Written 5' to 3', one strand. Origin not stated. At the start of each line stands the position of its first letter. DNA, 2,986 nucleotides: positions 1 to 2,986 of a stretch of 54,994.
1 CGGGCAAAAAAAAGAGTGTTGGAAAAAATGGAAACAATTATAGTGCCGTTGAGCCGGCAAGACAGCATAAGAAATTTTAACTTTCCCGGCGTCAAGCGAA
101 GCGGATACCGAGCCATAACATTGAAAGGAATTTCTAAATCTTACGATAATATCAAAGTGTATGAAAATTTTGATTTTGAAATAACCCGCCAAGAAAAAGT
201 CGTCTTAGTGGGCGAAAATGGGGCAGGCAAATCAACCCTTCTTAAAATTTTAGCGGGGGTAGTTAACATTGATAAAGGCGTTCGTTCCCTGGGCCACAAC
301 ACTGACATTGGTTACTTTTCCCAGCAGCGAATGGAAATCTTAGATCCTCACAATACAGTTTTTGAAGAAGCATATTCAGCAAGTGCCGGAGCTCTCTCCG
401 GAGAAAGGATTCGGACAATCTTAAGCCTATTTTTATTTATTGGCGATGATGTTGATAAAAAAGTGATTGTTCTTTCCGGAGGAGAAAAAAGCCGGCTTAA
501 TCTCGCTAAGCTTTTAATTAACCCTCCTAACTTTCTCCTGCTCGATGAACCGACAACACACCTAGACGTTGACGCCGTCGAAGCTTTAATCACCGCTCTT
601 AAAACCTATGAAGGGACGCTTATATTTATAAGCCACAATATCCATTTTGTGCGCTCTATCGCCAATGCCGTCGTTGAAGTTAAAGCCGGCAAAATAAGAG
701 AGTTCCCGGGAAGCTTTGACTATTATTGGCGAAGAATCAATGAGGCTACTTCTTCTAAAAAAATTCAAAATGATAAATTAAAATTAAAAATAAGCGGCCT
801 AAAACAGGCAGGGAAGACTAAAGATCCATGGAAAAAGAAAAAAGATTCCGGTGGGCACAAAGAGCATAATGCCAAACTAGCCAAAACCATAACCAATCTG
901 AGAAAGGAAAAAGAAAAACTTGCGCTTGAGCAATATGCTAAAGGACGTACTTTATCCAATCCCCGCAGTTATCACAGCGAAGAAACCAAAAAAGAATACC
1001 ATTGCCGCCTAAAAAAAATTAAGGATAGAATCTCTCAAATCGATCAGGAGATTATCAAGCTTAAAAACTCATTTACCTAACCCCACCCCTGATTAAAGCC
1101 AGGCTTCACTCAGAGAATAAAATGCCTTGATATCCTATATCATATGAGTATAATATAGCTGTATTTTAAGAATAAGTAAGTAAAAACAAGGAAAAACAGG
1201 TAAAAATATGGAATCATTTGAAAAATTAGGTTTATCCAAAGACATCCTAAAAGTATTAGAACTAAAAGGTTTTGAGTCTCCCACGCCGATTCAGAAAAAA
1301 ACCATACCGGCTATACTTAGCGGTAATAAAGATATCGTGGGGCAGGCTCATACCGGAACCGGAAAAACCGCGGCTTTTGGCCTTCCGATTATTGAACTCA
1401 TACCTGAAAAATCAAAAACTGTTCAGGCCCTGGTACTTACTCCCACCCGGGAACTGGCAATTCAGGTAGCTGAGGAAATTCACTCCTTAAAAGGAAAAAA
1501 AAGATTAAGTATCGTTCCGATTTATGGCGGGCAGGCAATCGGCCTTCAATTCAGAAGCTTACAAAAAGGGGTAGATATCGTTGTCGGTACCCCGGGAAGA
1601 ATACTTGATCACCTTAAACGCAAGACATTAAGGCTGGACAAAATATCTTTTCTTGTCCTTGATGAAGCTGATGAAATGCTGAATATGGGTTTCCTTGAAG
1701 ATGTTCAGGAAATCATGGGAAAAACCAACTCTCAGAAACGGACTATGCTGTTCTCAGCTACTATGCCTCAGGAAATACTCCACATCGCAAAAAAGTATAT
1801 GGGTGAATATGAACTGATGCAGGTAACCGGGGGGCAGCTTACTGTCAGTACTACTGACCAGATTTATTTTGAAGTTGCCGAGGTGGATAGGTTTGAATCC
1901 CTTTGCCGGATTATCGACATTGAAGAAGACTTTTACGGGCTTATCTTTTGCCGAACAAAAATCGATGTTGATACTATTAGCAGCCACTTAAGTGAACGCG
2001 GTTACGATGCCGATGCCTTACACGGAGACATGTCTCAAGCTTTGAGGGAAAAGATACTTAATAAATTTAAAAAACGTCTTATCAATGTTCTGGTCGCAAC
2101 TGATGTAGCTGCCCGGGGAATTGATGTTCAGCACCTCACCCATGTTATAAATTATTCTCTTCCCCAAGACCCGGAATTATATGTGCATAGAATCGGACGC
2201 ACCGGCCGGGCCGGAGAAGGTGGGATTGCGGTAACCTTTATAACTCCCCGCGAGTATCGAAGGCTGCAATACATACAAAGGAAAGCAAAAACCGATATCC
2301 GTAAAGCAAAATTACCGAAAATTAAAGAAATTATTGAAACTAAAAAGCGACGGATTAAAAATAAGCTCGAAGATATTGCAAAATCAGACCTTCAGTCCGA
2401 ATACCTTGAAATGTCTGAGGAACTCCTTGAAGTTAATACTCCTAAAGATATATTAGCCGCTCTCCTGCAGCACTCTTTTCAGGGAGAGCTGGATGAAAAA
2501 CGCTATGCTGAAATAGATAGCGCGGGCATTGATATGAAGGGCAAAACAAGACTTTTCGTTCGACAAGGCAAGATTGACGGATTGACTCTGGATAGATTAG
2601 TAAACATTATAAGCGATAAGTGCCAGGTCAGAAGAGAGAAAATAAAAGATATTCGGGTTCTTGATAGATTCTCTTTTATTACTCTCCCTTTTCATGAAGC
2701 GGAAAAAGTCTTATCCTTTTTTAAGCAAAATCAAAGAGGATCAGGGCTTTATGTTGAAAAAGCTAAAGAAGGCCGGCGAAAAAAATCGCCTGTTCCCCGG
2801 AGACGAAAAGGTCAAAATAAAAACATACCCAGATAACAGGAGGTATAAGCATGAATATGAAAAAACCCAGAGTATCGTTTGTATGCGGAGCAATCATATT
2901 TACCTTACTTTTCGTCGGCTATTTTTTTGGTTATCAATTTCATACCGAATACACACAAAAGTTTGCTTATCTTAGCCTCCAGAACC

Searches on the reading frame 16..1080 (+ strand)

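Call 43: search_protein_families(library=pfam, proteins=[window:16-1080:+], max_evalue=1e-8)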
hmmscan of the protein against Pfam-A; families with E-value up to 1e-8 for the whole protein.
window:16-1080:+ (354 aa): 2 families
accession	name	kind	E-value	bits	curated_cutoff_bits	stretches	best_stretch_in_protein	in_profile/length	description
PF00005.33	ABC_tran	-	2.2e-24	87.1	25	1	50-181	2-137/137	ABC transporter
PF13304.12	AAA_21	-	7.8e-10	39.7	27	0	62-97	2-37/304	AAA domain, putative AbiEii toxin, Type IV TA system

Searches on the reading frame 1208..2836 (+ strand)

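Call 43: search_protein_families(library=pfam, proteins=[window:1208-2836:+], max_evalue=1e-8)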
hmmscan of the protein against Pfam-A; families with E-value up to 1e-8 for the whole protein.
window:1208-2836:+ (542 aa): 4 families
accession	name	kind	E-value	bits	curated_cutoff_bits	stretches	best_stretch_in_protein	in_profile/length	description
PF00270.35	DEAD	-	1e-49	168.9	26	1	26-190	1-164/167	DEAD/DEAH box helicase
PF00271.37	Helicase_C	-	8.1e-34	116.6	23.5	1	228-336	2-110/110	Helicase conserved C-terminal domain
PF03880.21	DbpA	-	6.1e-11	42.7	25.6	1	448-509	1-62/72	DbpA RNA binding domain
PF04851.21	ResIII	-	4.3e-10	40.2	22.5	1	25-187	4-163/164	Type III restriction enzyme, res subunit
